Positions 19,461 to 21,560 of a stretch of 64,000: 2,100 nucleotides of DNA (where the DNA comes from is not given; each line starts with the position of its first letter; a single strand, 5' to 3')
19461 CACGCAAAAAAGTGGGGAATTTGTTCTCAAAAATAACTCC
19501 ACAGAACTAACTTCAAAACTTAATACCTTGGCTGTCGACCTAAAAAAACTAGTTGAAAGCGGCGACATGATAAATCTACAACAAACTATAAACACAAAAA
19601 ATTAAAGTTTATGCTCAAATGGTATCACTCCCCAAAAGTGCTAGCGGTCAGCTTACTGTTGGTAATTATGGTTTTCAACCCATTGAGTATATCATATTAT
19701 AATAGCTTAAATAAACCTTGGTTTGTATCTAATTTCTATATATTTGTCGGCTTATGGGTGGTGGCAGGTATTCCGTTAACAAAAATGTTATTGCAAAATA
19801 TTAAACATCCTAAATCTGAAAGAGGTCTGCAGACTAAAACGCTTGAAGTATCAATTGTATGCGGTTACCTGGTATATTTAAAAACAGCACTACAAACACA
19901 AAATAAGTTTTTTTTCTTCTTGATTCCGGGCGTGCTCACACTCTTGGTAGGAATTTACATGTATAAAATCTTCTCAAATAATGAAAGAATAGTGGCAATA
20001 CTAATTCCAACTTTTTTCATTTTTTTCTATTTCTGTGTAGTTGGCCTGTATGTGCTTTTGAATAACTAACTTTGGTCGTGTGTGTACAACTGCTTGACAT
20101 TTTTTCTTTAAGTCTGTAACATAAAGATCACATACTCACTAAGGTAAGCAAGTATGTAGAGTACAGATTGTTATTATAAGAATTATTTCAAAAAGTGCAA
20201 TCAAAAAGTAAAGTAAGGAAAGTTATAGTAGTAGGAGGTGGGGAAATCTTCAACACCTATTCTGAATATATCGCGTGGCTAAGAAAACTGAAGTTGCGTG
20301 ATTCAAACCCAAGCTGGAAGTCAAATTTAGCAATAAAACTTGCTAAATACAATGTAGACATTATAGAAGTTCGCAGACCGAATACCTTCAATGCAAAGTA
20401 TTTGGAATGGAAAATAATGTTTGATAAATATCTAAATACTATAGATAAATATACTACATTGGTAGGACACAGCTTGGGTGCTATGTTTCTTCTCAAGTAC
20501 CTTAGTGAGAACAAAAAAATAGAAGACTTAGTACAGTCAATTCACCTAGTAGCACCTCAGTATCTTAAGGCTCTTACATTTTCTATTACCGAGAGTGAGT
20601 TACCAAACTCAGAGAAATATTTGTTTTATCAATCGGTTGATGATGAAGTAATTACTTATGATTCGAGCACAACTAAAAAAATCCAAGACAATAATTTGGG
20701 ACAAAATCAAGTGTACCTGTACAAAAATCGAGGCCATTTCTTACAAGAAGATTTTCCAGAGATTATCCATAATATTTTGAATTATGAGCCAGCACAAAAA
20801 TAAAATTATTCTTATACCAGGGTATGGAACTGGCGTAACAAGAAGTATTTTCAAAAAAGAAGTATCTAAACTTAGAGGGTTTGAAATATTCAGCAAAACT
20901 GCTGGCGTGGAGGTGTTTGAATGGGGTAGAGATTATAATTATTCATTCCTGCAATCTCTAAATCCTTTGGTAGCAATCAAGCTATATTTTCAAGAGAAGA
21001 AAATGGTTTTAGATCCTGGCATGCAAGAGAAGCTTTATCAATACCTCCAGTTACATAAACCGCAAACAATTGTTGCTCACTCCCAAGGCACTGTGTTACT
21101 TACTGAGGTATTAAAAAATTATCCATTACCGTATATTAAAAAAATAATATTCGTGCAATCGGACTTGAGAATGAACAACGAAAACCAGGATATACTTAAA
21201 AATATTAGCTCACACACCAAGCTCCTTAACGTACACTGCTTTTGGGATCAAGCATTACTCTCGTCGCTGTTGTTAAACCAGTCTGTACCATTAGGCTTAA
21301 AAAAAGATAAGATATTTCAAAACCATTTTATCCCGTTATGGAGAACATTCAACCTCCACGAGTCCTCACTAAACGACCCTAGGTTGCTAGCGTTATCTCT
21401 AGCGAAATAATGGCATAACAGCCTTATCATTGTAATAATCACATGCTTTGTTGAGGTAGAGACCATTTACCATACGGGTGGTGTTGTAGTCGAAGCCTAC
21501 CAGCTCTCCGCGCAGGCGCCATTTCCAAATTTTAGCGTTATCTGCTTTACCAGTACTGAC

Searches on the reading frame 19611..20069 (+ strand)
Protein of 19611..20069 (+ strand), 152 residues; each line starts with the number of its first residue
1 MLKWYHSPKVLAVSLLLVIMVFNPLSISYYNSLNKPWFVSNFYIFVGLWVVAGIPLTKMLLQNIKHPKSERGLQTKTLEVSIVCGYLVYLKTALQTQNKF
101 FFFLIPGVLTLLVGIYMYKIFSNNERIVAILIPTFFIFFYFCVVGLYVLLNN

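Call 17: search_protein_families(library=pfam, proteins=[window:19611-20069:+], max_evalue=0.001)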
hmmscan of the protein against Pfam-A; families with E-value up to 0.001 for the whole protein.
window:19611-20069:+ (152 aa): 0 families

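Call 95: search_protein_families(library=pfam, proteins=[window:19611-20069:+], max_evalue=1)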
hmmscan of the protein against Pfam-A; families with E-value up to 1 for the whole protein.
window:19611-20069:+ (152 aa): 5 families
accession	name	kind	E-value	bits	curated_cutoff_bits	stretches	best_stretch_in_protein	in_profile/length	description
PF14610.12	Psg1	-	0.067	13.4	30.1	1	79-149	122-178/186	Ykl077w/Psg1 (Pma1 Stabilization in Golgi)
PF03073.20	TspO_MBR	-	0.27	11.4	24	1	13-142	2-137/145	TspO/MBR family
PF13567.11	DUF4131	-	0.3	11.2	31.6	1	100-145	5-50/165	Domain of unknown function (DUF4131)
PF00335.26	Tetraspanin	-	0.69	10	32.1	1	101-149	10-68/225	Tetraspanin family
PF20134.4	DUF6524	-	0.74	10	27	1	13-53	9-50/131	Family of unknown function (DUF6524)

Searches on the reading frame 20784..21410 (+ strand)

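Call 17: search_protein_families(library=pfam, proteins=[window:20784-21410:+], max_evalue=0.001)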
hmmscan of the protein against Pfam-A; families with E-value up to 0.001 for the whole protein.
window:20784-21410:+ (208 aa): 0 families

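Call 95: search_protein_families(library=pfam, proteins=[window:20784-21410:+], max_evalue=1)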
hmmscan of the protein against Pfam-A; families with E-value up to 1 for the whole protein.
window:20784-21410:+ (208 aa): 3 families
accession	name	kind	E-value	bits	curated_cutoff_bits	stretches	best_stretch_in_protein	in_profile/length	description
PF17743.7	DUF5580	-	0.024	15.1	23.9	1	122-182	6-68/94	Family of unknown function (DUF5580) N-terminal domain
PF05990.18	DUF900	-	0.06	13.2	20.5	1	88-168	87-177/232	Alpha/beta hydrolase of unknown function (DUF900)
PF00561.26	Abhydrolase_1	-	0.15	12.1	25.8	1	86-133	64-112/245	alpha/beta hydrolase fold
